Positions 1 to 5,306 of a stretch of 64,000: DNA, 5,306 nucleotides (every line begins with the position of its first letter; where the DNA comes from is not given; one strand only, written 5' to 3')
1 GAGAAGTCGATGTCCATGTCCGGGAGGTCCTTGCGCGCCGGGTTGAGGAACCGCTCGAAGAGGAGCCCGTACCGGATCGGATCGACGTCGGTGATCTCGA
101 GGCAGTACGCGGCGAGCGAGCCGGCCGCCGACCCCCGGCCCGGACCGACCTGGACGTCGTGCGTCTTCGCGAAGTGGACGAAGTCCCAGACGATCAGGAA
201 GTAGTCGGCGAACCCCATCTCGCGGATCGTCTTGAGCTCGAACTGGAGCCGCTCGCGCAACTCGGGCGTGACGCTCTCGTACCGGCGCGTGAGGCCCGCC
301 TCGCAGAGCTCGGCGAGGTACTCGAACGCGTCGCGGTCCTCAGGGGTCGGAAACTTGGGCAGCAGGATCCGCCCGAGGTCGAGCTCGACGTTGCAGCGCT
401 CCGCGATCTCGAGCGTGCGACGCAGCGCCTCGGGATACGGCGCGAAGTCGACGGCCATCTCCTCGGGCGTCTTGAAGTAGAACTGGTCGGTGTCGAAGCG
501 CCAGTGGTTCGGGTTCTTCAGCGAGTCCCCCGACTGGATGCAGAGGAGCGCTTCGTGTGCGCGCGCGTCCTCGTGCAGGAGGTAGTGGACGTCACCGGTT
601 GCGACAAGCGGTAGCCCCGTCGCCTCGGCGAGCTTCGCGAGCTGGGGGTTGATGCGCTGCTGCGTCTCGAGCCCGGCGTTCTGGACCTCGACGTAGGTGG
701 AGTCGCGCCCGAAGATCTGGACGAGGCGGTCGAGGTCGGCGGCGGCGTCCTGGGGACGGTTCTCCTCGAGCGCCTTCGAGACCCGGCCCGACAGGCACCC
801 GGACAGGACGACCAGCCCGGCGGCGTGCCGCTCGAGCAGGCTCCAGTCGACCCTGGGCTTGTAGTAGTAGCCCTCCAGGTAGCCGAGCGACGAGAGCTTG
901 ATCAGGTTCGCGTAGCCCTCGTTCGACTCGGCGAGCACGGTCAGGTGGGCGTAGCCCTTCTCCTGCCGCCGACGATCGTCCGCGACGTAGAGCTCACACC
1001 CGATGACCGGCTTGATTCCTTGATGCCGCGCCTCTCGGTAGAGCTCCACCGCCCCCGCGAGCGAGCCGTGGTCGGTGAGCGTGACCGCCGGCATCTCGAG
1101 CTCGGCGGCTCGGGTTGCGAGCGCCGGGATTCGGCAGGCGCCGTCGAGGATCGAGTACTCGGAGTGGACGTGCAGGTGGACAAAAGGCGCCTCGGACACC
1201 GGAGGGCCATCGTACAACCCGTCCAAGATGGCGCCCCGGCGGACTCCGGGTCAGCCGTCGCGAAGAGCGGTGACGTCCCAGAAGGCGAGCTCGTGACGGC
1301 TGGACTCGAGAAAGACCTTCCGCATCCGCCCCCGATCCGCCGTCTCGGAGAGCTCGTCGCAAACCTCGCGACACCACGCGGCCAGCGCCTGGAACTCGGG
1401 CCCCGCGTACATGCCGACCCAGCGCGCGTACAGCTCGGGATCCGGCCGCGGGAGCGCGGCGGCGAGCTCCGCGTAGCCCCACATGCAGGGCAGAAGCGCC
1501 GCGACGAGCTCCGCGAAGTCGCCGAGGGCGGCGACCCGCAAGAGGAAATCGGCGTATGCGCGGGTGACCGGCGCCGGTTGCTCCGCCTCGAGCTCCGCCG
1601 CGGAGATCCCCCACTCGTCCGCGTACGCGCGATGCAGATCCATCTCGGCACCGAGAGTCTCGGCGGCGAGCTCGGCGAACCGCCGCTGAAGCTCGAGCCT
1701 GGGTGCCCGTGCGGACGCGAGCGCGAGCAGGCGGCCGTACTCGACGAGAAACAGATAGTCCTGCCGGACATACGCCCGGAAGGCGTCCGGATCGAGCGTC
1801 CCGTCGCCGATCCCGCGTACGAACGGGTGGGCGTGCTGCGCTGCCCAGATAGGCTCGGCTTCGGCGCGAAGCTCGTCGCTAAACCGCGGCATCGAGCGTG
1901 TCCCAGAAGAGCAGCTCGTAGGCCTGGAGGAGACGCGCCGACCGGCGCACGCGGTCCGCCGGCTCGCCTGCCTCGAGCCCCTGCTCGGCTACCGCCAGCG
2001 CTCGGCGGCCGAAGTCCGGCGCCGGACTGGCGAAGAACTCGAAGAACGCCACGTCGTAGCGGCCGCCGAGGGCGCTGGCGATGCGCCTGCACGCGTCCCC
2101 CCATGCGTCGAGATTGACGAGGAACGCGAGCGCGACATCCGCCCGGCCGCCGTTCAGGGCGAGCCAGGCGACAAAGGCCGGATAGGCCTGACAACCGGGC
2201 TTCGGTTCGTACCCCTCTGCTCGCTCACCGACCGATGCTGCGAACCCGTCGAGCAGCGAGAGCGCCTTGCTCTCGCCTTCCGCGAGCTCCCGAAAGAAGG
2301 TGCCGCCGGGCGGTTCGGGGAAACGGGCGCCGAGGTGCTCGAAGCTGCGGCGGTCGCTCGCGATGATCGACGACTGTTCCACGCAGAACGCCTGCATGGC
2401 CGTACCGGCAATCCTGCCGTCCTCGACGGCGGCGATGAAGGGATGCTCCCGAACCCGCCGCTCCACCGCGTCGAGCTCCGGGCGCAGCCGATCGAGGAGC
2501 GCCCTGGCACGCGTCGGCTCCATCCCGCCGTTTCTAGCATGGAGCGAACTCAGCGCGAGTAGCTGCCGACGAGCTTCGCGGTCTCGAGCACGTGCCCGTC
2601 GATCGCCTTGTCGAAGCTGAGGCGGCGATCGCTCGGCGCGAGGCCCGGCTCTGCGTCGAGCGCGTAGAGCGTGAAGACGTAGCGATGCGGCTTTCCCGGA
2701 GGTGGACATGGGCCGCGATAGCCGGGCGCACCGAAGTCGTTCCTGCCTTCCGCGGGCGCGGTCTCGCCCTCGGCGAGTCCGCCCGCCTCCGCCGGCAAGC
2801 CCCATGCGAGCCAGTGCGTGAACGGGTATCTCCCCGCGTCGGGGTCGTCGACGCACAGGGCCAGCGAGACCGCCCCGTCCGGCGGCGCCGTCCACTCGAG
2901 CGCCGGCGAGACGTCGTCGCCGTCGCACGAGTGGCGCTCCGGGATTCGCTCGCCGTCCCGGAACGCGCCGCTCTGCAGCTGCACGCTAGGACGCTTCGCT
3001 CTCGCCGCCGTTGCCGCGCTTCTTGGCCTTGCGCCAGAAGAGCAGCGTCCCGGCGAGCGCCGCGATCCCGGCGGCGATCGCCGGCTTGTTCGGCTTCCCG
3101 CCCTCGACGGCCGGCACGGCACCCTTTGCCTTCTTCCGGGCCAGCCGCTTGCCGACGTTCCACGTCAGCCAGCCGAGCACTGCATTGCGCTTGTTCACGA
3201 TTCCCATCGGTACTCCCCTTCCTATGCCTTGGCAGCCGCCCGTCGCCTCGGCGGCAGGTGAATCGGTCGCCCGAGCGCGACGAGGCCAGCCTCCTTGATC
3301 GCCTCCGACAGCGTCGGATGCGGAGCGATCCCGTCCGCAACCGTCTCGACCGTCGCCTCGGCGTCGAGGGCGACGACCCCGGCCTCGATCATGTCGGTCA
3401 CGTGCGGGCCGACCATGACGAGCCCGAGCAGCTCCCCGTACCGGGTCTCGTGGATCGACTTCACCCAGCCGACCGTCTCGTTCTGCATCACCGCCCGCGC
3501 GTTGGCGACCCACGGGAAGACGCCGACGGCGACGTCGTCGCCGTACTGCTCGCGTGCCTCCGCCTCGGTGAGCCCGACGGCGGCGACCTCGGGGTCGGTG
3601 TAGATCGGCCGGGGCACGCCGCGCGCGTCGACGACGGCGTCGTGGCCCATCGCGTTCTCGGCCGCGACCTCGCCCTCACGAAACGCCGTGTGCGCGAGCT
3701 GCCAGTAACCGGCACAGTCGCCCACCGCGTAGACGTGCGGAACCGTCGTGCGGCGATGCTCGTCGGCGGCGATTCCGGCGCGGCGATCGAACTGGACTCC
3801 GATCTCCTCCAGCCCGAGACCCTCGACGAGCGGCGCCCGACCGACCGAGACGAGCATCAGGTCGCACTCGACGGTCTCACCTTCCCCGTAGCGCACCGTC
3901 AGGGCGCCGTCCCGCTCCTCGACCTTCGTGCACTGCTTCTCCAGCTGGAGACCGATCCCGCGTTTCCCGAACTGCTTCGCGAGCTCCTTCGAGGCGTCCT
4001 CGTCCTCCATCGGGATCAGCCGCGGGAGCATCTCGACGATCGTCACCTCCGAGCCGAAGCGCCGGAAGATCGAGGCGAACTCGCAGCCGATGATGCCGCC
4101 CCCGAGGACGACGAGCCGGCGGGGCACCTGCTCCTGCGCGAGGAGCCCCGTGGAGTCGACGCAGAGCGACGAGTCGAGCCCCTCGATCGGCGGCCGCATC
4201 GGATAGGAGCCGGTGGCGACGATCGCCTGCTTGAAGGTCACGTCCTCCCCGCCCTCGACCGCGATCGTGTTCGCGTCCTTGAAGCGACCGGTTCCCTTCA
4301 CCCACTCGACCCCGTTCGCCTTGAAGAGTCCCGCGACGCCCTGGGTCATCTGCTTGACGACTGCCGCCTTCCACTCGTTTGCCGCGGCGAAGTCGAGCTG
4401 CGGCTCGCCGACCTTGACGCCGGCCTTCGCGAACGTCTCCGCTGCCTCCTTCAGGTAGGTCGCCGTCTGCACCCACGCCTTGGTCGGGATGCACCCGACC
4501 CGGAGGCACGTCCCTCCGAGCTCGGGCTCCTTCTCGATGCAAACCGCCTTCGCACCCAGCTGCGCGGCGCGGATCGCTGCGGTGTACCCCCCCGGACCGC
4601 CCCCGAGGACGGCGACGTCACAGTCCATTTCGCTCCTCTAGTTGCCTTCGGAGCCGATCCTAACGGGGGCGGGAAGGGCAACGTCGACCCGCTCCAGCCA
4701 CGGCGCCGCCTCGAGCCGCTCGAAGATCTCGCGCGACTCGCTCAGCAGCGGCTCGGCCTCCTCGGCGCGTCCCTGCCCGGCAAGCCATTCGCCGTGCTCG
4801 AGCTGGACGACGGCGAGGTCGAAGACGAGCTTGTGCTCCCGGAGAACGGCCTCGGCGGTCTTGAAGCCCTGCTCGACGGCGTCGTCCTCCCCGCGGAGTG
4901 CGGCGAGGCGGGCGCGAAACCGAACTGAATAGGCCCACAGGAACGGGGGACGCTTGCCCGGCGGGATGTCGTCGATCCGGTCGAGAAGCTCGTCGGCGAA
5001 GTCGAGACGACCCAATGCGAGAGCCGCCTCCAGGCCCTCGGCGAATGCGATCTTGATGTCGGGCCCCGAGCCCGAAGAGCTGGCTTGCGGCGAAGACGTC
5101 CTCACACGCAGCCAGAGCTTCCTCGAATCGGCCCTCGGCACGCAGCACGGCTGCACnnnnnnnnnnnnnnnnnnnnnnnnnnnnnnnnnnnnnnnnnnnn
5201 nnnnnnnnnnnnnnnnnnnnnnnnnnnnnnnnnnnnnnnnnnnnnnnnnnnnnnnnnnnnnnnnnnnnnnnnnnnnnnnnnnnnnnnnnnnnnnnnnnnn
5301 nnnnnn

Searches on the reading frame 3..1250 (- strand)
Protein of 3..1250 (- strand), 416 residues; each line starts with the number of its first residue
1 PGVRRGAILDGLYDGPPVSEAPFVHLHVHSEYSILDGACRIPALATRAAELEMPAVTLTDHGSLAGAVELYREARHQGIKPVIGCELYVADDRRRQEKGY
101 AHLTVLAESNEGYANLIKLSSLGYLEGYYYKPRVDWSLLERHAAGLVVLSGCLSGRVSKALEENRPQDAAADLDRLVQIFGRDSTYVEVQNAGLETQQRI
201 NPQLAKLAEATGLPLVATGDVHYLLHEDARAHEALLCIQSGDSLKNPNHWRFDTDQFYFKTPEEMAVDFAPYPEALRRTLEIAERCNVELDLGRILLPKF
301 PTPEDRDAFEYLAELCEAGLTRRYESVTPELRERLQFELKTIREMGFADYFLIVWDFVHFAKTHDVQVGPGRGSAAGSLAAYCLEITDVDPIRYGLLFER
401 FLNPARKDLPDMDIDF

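Call 53: search_protein_families(library=pfam, proteins=[window:3-1250:-], max_evalue=0.0001)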
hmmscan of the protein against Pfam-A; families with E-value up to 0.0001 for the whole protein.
window:3-1250:- (416 aa): 2 families
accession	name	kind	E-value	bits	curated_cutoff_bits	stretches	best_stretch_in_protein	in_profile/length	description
PF02811.25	PHP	-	1.6e-53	181.9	26.4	1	25-191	1-163/164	PHP domain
PF07733.18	DNA_pol3_alpha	-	6.4e-45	154.2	23.9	1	310-416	1-108/260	Bacterial DNA polymerase III alpha NTPase domain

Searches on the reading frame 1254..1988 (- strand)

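Call 15: search_protein_families(library=pfam, proteins=[window:1254-1988:-], max_evalue=0.01)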
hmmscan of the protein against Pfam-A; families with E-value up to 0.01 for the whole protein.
window:1254-1988:- (245 aa): 2 families
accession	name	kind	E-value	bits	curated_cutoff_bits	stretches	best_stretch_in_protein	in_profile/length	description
PF03070.21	TENA_THI-4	-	1.1e-47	163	22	1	42-238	2-205/210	TENA/THI-4/PQQC family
PF14518.11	Haem_oxygenas_2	-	0.0086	16.3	28.9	0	71-159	1-94/177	Iron-containing redox enzyme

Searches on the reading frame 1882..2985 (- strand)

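Call 15: search_protein_families(library=pfam, proteins=[window:1882-2985:-], max_evalue=0.01)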
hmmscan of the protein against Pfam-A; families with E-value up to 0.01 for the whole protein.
window:1882-2985:- (368 aa): 1 family
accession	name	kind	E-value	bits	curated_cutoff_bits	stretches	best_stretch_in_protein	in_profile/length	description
PF03070.21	TENA_THI-4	-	8.8e-07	29.3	22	1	170-316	3-156/210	TENA/THI-4/PQQC family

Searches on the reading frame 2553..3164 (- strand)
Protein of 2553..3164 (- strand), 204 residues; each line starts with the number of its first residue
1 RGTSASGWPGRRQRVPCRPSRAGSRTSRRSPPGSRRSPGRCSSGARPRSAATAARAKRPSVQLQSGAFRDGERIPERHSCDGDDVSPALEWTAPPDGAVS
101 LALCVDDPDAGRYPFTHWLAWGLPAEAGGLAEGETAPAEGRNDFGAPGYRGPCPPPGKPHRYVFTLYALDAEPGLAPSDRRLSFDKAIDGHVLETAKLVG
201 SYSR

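Call 15: search_protein_families(library=pfam, proteins=[window:2553-3164:-], max_evalue=0.01)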
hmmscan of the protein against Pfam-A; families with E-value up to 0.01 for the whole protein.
window:2553-3164:- (204 aa): 1 family
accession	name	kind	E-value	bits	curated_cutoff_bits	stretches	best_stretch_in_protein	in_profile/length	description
PF01161.25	PBP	-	2e-38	132.2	24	1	74-202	2-135/135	Phosphatidylethanolamine-binding protein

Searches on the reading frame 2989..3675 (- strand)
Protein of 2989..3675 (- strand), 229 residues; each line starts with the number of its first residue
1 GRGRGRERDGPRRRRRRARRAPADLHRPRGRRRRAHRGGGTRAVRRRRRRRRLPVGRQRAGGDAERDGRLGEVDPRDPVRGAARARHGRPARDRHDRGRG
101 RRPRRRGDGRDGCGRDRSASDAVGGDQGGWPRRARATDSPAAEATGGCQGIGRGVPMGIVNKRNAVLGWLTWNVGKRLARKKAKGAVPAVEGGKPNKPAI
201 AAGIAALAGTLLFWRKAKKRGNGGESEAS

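Call 15: search_protein_families(library=pfam, proteins=[window:2989-3675:-], max_evalue=0.01)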
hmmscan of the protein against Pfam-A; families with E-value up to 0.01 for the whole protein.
window:2989-3675:- (229 aa): 0 families

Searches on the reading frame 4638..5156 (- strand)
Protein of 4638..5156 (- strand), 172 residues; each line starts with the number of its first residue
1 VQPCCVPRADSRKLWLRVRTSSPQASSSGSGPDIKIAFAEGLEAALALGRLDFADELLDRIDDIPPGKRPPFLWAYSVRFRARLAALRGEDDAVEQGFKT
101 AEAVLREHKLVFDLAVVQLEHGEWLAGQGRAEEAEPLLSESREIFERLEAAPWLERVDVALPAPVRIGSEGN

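Call 7: search_protein_families(library=pfam, proteins=[window:4638-5156:-], max_evalue=0.01)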
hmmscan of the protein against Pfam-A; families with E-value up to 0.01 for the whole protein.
window:4638-5156:- (172 aa): 1 family
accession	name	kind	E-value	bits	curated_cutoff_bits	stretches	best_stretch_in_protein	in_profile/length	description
PF13424.12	TPR_12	-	0.0003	21.3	30.1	1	114-149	2-37/77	Tetratricopeptide repeat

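Call 47: find_encoding_contigs(protein=window:4638-5156:-, flank=10000, max_places=6)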
Protein window:4638-5156:- (172 aa): no gene with exactly this product is on record in the collection.
